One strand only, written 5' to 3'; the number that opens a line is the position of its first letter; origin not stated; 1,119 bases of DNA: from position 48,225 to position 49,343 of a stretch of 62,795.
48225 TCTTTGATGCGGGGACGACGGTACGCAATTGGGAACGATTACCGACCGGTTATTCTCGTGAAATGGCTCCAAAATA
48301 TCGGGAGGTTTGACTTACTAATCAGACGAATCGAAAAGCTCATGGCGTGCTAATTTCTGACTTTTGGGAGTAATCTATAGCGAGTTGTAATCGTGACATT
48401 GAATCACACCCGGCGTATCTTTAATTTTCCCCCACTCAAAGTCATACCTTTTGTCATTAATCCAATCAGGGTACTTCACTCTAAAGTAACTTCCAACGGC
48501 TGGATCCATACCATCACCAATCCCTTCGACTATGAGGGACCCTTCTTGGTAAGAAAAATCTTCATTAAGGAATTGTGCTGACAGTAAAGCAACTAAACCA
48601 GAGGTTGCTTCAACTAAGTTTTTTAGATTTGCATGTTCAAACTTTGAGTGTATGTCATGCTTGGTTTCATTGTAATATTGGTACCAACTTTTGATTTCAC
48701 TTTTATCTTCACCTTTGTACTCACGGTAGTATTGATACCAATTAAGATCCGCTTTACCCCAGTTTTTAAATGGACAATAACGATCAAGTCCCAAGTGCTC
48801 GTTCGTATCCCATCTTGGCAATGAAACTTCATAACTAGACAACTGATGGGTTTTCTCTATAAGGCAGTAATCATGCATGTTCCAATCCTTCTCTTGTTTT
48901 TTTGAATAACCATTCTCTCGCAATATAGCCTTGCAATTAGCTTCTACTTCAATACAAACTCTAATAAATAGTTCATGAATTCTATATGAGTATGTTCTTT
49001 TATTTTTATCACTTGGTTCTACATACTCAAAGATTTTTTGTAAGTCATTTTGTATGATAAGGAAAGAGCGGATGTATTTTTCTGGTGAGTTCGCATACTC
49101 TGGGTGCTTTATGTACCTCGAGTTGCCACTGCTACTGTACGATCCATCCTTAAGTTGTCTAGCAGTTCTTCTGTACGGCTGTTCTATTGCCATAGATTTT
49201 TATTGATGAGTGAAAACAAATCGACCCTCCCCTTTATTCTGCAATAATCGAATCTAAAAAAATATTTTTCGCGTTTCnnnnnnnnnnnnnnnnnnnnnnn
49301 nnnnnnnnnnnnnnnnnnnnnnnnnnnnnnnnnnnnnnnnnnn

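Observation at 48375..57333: Seven-gene co-directional operon of nucleotide-acting enzymes, an HNH nuclease and two unrecognisable proteins on a tRNA-integrated island: candidate undescribed defence or toxin system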

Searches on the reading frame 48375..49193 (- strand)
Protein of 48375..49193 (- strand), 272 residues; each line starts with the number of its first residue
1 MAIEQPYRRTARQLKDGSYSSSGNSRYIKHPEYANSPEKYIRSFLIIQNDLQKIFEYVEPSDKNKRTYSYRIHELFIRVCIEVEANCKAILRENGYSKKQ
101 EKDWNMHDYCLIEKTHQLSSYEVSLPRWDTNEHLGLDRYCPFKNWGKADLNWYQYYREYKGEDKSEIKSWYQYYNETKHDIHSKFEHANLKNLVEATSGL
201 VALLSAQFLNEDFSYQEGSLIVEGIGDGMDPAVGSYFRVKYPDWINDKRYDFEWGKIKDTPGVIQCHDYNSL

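Call 4: search_protein_families(library=pfam, proteins=[window:48375-49193:-], max_evalue=0.1)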
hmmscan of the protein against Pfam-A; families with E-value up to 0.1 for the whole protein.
window:48375-49193:- (272 aa): 0 families

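Call 5: search_protein_families(library=padloc, proteins=[window:48375-49193:-], max_evalue=0.1)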
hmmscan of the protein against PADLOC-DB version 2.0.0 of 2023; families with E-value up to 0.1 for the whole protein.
window:48375-49193:- (272 aa): 0 families

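Call 6: search_protein_families(library=ncbifam, proteins=[window:48375-49193:-], max_evalue=0.1)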
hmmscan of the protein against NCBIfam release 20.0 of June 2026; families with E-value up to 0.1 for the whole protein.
window:48375-49193:- (272 aa): 0 families

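Call 7: search_protein_families(library=phrogs, proteins=[window:48375-49193:-], max_evalue=0.1)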
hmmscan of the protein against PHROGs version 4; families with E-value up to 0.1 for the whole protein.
window:48375-49193:- (272 aa): 1 family
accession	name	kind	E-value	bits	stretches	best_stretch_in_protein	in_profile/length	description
phrog_19461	-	unknown function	4.8e-13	50.1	1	46-208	121-263/331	-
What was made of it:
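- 48375..49193 (-): Module C: 272-aa Trp/Tyr-rich protein. It belongs to a large family of stand-alone cargo genes of mobile elements. Matches phrog_19461 (E 5e-13, unknown function) (call 7).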

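Call 25: find_homologous_proteins(query=window:48375-49193:-)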
Query window:48375-49193:- (272 aa): 503 proteins with E <= 0.001 among 716 candidates; the best 120 are listed.
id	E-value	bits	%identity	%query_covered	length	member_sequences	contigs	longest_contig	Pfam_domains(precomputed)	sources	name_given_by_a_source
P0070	2.3e-176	603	95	100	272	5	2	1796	-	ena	-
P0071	1.8e-122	426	70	100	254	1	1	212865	-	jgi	jgi:hypothetical protein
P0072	7.6e-122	424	70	100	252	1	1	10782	-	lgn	-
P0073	7.4e-116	404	68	100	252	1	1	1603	-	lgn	-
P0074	1.0e-112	394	100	61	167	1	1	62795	-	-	-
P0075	2.8e-112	393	65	100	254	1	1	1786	-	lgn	-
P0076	5.8e-111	388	66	100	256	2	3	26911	-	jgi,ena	-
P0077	6.9e-110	385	67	100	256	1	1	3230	-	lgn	-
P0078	7.2e-110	385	65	100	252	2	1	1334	-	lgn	-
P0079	1.2e-109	384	66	100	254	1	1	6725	-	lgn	-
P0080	7.2e-109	382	64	100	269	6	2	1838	-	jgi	-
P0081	7.6e-109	381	66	100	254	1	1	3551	-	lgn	-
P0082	3.7e-108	379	64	99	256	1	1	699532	-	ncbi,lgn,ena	-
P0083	5.7e-108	379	65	100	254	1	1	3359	-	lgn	-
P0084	8.1e-108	378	66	100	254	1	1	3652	-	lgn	-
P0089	6.9e-106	372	64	100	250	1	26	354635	-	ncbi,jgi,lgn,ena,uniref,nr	ncbi:MAG: hypothetical protein ACD_32C00152G0001 [uncultured bacterium]|uniref:Uncharacterized prote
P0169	2.9e-71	258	47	95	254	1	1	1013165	-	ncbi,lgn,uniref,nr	ncbi:hypothetical protein [Burkholderia orbicola]|uniref:hypothetical protein n=1 Tax=Burkholderia o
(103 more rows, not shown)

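Call 26: find_encoding_contigs(protein=P0169, flank=6000, max_places=1)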
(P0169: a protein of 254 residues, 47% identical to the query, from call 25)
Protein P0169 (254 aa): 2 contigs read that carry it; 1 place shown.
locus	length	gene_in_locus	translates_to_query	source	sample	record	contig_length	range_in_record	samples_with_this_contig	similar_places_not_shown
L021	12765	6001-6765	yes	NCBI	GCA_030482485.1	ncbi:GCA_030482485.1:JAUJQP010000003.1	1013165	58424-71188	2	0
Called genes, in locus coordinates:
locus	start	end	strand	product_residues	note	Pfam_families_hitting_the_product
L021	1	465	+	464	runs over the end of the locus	PF00202:Aminotran_3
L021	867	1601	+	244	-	-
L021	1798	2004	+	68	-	PF12728:HTH_17 (faint), PF05930:Phage_AlpA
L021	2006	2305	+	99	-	PF14090:HTH_39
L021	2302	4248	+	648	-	PF08707:PriCT_2, PF13481:AAA_25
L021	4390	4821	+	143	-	PF00436:SSB (weak)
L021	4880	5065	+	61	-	-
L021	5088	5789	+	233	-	-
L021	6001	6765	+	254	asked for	-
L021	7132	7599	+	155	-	PF05119:Terminase_4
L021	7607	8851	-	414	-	PF13356:Arm-DNA-bind_3, PF22022:Phage_int_M, PF00589:Phage_integrase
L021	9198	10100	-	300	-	PF00126:HTH_1, PF03466:LysR_substrate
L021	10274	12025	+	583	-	PF18158:AidB_N, PF02770:Acyl-CoA_dh_M, PF00441:Acyl-CoA_dh_1, PF08028:Acyl-CoA_dh_2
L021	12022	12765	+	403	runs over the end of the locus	PF02515:CoA_transf_3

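Call 27: find_encoding_contigs(protein=P0089, flank=6000, max_places=3)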
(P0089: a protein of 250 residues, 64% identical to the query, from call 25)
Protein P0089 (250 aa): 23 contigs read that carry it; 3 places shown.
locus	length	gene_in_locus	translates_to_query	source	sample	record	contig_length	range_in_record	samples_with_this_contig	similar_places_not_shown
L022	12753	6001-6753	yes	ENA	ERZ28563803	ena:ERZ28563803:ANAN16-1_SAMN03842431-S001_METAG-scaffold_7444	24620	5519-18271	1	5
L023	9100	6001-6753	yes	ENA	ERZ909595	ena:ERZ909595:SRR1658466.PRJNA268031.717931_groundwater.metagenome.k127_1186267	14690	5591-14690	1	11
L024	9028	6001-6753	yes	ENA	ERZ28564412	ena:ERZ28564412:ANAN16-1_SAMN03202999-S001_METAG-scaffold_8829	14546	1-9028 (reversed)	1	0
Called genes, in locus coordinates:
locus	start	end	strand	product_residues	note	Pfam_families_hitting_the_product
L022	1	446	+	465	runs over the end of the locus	PF03118:RNA_pol_A_CTD, PF04545:Sigma70_r4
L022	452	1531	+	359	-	-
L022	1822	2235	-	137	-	-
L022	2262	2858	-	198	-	PF01726:LexA_DNA_bind, PF00717:Peptidase_S24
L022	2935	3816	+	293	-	-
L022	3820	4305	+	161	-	-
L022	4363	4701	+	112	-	PF09397:FtsK_gamma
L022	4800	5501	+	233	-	-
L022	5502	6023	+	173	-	-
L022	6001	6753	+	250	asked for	-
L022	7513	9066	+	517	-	PF00239:Resolvase, PF07508:Recombinase, PF13408:Zn_ribbon_recom (weak)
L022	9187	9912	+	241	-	-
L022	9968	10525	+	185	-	-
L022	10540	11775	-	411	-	PF01406:tRNA-synt_1e, PF01921:tRNA-synt_1f (faint), PF09334:tRNA-synt_1g (weak), PF00133:tRNA-synt_1, PF09334:tRNA-synt_1g (weak)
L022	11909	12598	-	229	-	PF02585:PIG-L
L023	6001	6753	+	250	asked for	-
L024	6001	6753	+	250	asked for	-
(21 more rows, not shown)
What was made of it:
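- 48375..49193 (-): A solitary gene in a P4-like satellite of Burkholderia and in a serine-recombinase element of Patescibacteria (calls 26, 27).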

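Call 85: search_dna_similar(query=window:48375-49193:-, collection=phages, mode=protein, max_rows=15)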
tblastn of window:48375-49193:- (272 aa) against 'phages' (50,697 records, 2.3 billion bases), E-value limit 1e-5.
Records with a match: 2; places in all: 2; records where one place covers at least 80% of the query: 0.
Best place of each record, by identity: <60% 2.
By first word of the organism name: Salmonella 2.
By host as written in the record: Salmonella enterica subsp. salamae 244/03 II 2.
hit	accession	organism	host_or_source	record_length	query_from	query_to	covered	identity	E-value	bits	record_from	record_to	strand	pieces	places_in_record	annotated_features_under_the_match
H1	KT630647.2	Salmonella phage SEN8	Salmonella enterica subsp. salamae ...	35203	42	208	61%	25.7%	6e-11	68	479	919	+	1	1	hypothetical protein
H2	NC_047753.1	Salmonella phage SEN8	Salmonella enterica subsp. salamae ...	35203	42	208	61%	25.7%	6e-11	68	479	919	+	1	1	hypothetical protein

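Call 86: search_dna_similar(query=window:48375-49193:-, collection=plasmids, mode=protein, max_rows=15)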
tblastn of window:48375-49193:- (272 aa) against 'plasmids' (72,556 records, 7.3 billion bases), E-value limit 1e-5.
Records with a match: 11; places in all: 11; records where one place covers at least 80% of the query: 5.
Best place of each record, by identity: <60% 11.
By first word of the organism name: Rhizobium 4; Delftia 2; Klebsiella 2; Acinetobacter 1; Methylovirgula 1; Bacteroides 1.
By predicted mobility (MOB-suite, as given by PLSDB): conjugative 9; non-mobilizable 1; mobilizable 1.
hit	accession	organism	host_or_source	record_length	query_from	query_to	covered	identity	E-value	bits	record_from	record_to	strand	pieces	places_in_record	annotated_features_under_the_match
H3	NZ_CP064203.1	Acinetobacter baumannii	Homo sapiens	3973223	7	244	88%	27.3%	1e-16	87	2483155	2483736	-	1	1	none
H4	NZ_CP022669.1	Rhizobium leguminosarum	single cell,root nodules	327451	7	265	95%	24.0%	2e-10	69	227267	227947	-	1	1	hypothetical protein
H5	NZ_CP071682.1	Rhizobium ruizarguesonis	lentil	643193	7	250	90%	24.5%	4e-11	71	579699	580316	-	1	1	hypothetical protein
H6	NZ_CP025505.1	Rhizobium leguminosarum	Pisum sativum,pea nodule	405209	7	250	90%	24.5%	4e-11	70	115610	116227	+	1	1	hypothetical protein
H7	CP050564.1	Rhizobium leguminosarum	Lathyrus sativus,cell culture,root ...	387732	7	250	90%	24.5%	5e-11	70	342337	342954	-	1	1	hypothetical protein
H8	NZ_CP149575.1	Methylovirgula sp. 4M-Z18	-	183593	47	250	75%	27.3%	6e-15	82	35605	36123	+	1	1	hypothetical protein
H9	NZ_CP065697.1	Delftia acidovorans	-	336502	44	243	74%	26.6%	2e-8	62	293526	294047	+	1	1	hypothetical protein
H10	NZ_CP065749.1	Delftia lacustris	-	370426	44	243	74%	26.6%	2e-8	62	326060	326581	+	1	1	hypothetical protein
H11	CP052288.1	Klebsiella pneumoniae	Homo sapiens,blood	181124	36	208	64%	28.3%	2e-16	86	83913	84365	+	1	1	hypothetical protein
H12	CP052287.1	Klebsiella pneumoniae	Homo sapiens,blood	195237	36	208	64%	28.3%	2e-16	86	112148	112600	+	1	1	hypothetical protein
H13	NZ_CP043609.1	Bacteroides fragilis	Homo sapiens,cell culture,feces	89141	46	208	60%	27.0%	9e-11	69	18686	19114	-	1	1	hypothetical protein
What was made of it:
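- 48375..49193 (-): Relatives occur on conjugative plasmids (call 86).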

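Call 87: get_annotated_region(hit=H1, flank=4000)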
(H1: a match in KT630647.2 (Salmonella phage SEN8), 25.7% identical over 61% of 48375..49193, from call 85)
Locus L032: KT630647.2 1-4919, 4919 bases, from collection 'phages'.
description: Salmonella phage SEN8, complete genome.
organism: Salmonella phage SEN8 (NCBI taxid 1647468)
taxonomy: Viruses; Duplodnaviria; Heunggongvirae; Uroviricota; Caudoviricetes; Peduoviridae; Felsduovirus; Felsduovirus SEN8
host: Salmonella enterica subsp. salamae 244/03 II; source: feces; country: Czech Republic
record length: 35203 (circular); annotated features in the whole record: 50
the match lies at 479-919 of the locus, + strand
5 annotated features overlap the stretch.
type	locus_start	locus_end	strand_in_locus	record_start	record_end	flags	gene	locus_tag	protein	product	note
misc_feature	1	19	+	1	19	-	-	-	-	-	putative cos site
CDS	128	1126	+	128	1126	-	-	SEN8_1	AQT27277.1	hypothetical protein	-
CDS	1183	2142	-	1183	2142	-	-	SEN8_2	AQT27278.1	hypothetical protein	putative HNH endonuclease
CDS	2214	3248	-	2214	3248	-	-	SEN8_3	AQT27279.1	portal protein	P2 gpQ-like protein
CDS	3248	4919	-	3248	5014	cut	-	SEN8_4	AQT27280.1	terminase ATPase subunit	P2 gpP-like protein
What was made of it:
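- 48375..49193 (-): A relative is gene 1 of the P2-like Salmonella phage SEN8, between cos and the portal gene (calls 85, 87).
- The 272-aa gene is solitary elsewhere (calls 26, 27, 87).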

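Call 88: get_annotated_region(hit=H11, flank=5000)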
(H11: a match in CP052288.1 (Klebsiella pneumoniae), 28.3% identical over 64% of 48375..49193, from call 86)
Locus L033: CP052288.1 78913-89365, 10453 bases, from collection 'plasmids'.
description: Klebsiella pneumoniae strain E16KP0218 plasmid pE16KP0218-2, complete sequence
organism: Klebsiella pneumoniae (NCBI taxid 573)
taxonomy: Bacteria; Pseudomonadota; Gammaproteobacteria; Enterobacterales; Enterobacteriaceae; Klebsiella; Klebsiella pneumoniae
host: -; source: Homo sapiens,blood; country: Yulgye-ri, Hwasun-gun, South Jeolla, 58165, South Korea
typing (MOB-suite, as given by PLSDB): conjugative; replicon IncFIB,IncFII; relaxase MOBF,MOBF; mating-pair formation MPF_F
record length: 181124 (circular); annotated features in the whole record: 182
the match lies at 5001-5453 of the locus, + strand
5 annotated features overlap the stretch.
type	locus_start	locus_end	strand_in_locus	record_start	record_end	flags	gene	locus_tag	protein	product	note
CDS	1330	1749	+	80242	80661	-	umuD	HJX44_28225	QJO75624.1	translesion error-prone DNA polymerase V autoproteolytic subunit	-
CDS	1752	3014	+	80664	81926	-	umuC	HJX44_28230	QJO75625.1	translesion error-prone DNA polymerase V subunit UmuC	-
CDS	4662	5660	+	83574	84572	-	-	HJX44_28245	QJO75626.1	hypothetical protein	-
CDS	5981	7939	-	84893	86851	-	-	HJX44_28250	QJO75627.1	ATP-dependent helicase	-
CDS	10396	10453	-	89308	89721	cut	-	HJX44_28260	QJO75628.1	TetR family transcriptional regulator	-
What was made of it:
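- Calls 25-27 and 85-88.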

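Call 105: search_protein_families(library=padloc, proteins=[L032:128-1126:+, P0089, P0169], max_evalue=0.01)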
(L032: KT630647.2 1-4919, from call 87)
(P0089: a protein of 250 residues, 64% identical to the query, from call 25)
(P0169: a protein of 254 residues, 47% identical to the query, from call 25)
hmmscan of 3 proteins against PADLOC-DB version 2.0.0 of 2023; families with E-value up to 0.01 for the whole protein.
L032:128-1126:+ (332 aa): 0 families

P0089 (250 aa): 0 families

P0169 (254 aa): 0 families
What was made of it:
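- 48375..49193 (-): No PADLOC hit (calls 5, 105).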
